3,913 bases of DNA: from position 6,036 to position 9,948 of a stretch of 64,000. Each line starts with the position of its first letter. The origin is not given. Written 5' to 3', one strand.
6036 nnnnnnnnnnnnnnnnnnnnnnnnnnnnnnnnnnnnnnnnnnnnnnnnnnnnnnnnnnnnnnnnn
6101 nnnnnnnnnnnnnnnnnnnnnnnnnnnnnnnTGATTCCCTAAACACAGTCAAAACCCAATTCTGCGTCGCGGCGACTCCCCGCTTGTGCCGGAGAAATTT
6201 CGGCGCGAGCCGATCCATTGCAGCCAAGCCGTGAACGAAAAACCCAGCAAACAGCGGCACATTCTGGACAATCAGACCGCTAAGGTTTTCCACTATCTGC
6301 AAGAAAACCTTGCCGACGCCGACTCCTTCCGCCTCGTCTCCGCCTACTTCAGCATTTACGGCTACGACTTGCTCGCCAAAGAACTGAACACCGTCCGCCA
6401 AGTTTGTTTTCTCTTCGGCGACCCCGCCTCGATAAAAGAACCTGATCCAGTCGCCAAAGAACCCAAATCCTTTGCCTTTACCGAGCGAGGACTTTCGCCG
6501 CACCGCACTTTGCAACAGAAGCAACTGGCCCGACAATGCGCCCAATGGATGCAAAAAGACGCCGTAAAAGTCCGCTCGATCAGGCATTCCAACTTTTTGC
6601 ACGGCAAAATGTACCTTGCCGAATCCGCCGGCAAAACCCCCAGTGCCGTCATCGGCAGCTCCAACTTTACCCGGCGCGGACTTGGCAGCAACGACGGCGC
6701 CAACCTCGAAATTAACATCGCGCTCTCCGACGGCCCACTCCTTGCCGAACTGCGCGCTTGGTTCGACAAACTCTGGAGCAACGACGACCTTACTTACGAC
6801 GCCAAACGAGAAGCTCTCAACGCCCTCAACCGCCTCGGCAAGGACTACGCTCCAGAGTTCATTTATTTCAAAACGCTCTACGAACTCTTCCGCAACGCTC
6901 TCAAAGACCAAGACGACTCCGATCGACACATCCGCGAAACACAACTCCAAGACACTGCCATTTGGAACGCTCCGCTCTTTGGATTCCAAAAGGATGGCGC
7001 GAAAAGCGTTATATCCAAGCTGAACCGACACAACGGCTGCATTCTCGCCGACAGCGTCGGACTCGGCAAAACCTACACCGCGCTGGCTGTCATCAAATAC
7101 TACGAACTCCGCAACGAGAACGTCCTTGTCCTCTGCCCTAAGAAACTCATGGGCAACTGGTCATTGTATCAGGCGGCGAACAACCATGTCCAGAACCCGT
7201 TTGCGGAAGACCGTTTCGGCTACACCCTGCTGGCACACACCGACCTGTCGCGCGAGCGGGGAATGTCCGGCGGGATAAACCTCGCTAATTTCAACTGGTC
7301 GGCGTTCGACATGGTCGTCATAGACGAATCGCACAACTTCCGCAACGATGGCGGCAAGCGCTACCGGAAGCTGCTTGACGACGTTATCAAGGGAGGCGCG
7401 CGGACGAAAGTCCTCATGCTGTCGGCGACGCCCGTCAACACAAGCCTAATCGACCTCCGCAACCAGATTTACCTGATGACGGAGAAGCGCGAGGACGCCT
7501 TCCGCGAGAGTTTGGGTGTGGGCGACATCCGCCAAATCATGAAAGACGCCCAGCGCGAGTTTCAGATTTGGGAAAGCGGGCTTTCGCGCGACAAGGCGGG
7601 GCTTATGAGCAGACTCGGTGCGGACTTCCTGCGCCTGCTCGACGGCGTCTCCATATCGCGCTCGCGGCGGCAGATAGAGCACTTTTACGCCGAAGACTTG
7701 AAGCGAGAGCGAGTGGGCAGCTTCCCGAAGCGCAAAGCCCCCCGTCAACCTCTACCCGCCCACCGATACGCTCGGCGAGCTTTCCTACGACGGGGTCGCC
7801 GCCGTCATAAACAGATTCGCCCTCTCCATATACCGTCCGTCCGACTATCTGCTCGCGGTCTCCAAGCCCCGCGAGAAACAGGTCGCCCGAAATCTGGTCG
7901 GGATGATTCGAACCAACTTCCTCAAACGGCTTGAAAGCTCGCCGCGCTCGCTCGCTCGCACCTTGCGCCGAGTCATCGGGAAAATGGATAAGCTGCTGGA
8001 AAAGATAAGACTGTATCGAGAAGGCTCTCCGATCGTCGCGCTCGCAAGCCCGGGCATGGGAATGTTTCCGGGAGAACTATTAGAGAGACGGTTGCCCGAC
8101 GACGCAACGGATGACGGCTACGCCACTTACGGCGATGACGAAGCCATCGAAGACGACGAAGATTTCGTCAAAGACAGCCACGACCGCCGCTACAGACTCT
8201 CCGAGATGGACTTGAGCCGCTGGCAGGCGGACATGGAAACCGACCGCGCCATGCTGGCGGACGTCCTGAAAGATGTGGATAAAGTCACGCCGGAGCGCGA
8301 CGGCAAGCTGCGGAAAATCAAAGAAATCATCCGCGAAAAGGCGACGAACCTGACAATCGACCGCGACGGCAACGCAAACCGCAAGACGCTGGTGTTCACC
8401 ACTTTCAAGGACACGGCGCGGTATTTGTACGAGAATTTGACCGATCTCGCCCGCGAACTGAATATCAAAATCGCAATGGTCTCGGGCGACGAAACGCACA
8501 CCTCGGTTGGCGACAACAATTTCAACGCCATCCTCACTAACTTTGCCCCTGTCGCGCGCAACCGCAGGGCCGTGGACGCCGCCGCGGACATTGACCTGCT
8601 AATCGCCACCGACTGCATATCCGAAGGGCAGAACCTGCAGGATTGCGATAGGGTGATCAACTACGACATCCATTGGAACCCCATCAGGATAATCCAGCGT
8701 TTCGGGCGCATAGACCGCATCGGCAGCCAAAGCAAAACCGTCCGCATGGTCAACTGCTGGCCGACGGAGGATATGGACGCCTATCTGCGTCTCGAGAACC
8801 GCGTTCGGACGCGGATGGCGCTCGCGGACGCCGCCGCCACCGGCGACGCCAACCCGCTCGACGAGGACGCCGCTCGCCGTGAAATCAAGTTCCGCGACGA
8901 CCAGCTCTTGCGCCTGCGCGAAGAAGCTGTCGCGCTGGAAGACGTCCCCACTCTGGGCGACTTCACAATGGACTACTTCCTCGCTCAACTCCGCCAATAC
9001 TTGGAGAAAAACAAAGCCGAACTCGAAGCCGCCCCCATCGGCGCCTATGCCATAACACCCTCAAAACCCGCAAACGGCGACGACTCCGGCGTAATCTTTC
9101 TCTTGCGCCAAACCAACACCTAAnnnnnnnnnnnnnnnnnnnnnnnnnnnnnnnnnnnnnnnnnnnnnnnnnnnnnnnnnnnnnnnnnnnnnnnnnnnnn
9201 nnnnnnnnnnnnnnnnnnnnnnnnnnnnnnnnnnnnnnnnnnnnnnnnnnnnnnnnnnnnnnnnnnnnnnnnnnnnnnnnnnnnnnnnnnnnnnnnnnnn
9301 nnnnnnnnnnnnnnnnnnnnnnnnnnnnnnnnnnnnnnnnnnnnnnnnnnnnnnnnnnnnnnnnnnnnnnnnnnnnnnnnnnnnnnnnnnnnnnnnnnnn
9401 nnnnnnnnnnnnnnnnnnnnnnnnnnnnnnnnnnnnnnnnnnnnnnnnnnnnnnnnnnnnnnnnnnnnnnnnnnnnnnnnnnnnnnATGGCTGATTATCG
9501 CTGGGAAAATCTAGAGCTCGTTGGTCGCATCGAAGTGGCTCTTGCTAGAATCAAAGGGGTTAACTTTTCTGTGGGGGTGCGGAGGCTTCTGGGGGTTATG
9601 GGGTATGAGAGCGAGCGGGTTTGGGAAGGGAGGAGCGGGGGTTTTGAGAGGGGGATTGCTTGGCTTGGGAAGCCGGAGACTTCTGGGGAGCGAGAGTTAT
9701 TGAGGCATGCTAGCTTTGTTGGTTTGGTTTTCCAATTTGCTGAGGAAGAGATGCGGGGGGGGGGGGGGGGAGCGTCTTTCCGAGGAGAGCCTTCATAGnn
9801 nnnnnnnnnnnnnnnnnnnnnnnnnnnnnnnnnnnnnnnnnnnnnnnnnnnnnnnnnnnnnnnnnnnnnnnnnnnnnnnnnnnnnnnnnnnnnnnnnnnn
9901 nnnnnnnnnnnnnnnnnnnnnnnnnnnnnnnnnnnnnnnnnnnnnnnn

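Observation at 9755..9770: G16 homopolymer inside the methyltransferase ORF: a candidate phase-variable (phasevarion-type) switch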

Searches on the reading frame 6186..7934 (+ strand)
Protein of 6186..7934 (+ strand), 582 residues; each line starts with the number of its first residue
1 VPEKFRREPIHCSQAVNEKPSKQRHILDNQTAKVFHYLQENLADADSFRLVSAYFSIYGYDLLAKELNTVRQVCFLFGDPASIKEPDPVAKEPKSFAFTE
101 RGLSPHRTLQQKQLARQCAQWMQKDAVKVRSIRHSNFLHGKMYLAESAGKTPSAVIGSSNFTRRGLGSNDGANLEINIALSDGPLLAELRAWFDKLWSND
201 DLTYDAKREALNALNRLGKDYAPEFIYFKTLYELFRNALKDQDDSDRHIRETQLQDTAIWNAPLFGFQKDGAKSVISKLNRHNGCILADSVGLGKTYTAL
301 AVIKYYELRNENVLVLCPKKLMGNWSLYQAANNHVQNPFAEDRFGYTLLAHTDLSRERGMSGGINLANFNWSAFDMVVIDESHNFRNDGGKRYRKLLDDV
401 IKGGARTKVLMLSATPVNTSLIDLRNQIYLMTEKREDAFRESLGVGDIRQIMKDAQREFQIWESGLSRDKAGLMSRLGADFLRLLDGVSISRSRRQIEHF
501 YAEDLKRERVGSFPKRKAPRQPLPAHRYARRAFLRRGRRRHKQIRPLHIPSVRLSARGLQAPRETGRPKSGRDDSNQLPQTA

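Call 6: search_protein_families(library=pfam, proteins=[window:6186-7934:+], max_evalue=0.01)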
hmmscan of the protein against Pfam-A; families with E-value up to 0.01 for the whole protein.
window:6186-7934:+ (582 aa): 6 families
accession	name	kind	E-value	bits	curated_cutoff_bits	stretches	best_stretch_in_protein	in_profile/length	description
PF00176.29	SNF2-rel_dom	-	4.7e-14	52.6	24.9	1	267-326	1-67/290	SNF2-related domain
PF04851.21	ResIII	-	1e-10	42.2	22.5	1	267-417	7-163/164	Type III restriction enzyme, res subunit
PF13091.12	PLDc_2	-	1.7e-10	41.3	27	1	109-197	52-132/132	PLD-like domain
PF00270.35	DEAD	-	8.9e-07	29.2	26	1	371-417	115-161/167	DEAD/DEAH box helicase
PF09565.16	RE_NgoFVII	-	1.1e-05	25.3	23.8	1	122-196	77-148/162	NgoFVII restriction endonuclease N-terminal PLD domain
PF20720.3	nSTAND3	-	0.00042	20.5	27.2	1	269-358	4-89/155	Novel STAND NTPase 3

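Call 7: search_protein_families(library=padloc, proteins=[window:6186-7934:+], max_evalue=0.001)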
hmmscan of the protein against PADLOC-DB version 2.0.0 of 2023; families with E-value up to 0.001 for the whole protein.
window:6186-7934:+ (582 aa): 34 families (the best 25 are shown)
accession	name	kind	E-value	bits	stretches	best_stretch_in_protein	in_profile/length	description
PDLC01075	C3a139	-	2.8e-58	196.1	1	120-516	95-445/948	HKD+Snf2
PDLC04556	PDC-M27C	-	5e-15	52.9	2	268-325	40-100/892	-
PDLC03830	ZacC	-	4.8e-12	43.3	1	369-434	239-304/1019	-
PDLC02619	DrmD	-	7.2e-12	42.2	1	282-433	50-210/872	DrmD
PDLC02843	DpdE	-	1.9e-11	40.7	1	286-419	179-300/1091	DpdE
PDLC02707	PbeA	-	4.7e-10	36.7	1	132-325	131-314/672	PbeA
PDLC02623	DrmD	-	1.2e-09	34.5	1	372-432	238-295/1040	DrmD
PDLC02193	PLD_Helicase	-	1.4e-09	34.7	0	36-169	16-151/905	-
PDLC04554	PDC-M27C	-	1.8e-09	34.4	1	371-434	193-261/1217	-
PDLC00633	ZorD1|ZorD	-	2.5e-09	33.8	1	253-326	433-508/908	"SWI2/SNF2 helicase, Mrr-like nuclease"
PDLC02840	DpdE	-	2.6e-08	30.6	1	286-417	180-303/1091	DpdE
PDLC00631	ZorD1|ZorD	-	3.6e-08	29.6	1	262-326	440-510/1071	"SWI2/SNF2 helicase, Mrr-like nuclease"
PDLC02845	DpdE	-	2.5e-07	26.9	1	262-425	842-1004/1293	DpdE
PDLC00628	ZorD1|ZorD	-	6.1e-07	25.5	1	241-349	490-603/1171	"SWI2/SNF2 helicase, Mrr-like nuclease"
PDLC00632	ZorD1|ZorD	-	6.9e-07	25.6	1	281-326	615-663/1101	"SWI2/SNF2 helicase, Mrr-like nuclease"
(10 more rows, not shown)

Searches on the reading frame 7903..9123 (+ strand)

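Call 6: search_protein_families(library=pfam, proteins=[window:7903-9123:+], max_evalue=0.01)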
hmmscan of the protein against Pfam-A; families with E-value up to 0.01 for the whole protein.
window:7903-9123:+ (406 aa): 1 family
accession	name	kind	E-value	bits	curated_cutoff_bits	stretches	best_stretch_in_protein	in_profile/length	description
PF00271.37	Helicase_C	-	6.2e-16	59.1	23.5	1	152-274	10-110/110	Helicase conserved C-terminal domain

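Call 7: search_protein_families(library=padloc, proteins=[window:7903-9123:+], max_evalue=0.001)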
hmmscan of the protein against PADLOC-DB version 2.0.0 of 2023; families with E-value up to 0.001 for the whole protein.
window:7903-9123:+ (406 aa): 28 families (the best 25 are shown)
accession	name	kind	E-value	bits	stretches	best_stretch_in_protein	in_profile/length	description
PDLC01075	C3a139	-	1.8e-41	140.4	1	3-401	505-837/948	HKD+Snf2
PDLC02621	DrmD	-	7.9e-26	88.6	1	4-291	401-641/1040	DrmD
PDLC00659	HmaA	-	1.3e-23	80.8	1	4-276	374-613/1176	SNF2 helicase / DEAD-box helicase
PDLC02623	DrmD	-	1.9e-22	76.9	1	131-295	508-645/1040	DrmD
PDLC02193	PLD_Helicase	-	7.1e-20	68.8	1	112-307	649-833/905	-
PDLC02500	BrxHI|BrxHII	-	2.3e-19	67.4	1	94-285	420-584/933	BrxHI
PDLC02619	DrmD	-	5.5e-19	65.8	1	117-289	376-548/872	DrmD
PDLC02853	DpdE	-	7.8e-15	51.9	1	99-286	434-611/985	DpdE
PDLC02572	DrmA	-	8.5e-14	48.4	1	84-284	446-632/1043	DrmA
PDLC02620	DrmD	-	1.6e-12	44.2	1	218-278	522-582/1060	DrmD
PDLC02633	DrmD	-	3.1e-12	43.3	1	159-284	526-639/839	DrmD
PDLC02632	DrmD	-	1e-11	42.1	1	106-287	472-635/662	DrmD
PDLC02625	DrmD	-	6e-11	39.6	1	218-302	312-396/792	DrmD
PDLC02634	DrmD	-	1.2e-10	37.9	1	90-283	413-592/900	DrmD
PDLC02504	BrxHI|BrxHII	-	2.5e-10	37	1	80-284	413-591/971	BrxHII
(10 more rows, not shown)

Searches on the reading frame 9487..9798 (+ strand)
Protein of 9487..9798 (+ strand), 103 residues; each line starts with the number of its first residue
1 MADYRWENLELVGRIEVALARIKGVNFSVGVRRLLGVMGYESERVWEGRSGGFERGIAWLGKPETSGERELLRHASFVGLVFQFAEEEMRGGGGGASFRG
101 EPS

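Call 39: find_encoding_contigs(protein=window:9487-9798:+, flank=10000, max_places=10)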
Protein window:9487-9798:+ (103 aa): 2 contigs read that carry it; 2 places shown.
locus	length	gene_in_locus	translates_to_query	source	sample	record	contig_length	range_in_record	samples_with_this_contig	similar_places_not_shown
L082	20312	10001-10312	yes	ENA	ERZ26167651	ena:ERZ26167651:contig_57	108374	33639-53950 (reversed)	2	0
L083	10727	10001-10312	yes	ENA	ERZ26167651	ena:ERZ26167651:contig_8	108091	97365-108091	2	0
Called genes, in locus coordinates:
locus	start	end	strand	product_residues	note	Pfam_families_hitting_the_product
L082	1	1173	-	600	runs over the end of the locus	PF25917:BSH_RND (weak), PF25919:BSH_CusB, PF25973:BSH_CzcB, PF25869:3HB_CusB (weak), PF25944:Beta-barrel_RND (weak), PF25954:Beta-barrel_RND_2, PF19335:HMBD, PF11827:DUF3347, +2 more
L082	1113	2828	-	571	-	PF02321:OEP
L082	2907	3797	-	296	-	PF07963:N_methyl (weak)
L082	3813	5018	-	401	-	-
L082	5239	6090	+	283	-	PF03807:F420_oxidored, PF14748:P5CR_dimer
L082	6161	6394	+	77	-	-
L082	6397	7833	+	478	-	PF01594:AI-2E_transport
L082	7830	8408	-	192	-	PF00702:Hydrolase, PF12710:HAD (weak), PF13419:HAD_2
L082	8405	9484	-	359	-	PF03462:PCRF, PF00472:RF-1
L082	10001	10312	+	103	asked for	-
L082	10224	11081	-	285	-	-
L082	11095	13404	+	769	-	PF02384:N6_Mtase (faint), PF07669:Eco57I, PF12950:TaqI_C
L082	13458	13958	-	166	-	PF13577:SnoaL_4 (weak)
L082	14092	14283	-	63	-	-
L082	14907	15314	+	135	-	-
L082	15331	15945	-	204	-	PF13442:Cytochrome_CBB3, PF00034:Cytochrom_C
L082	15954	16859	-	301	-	PF02433:FixO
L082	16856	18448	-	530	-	PF00115:COX1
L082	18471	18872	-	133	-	-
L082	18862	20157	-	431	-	-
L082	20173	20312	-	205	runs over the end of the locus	PF00034:Cytochrom_C (weak), PF13442:Cytochrome_CBB3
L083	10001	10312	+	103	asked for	-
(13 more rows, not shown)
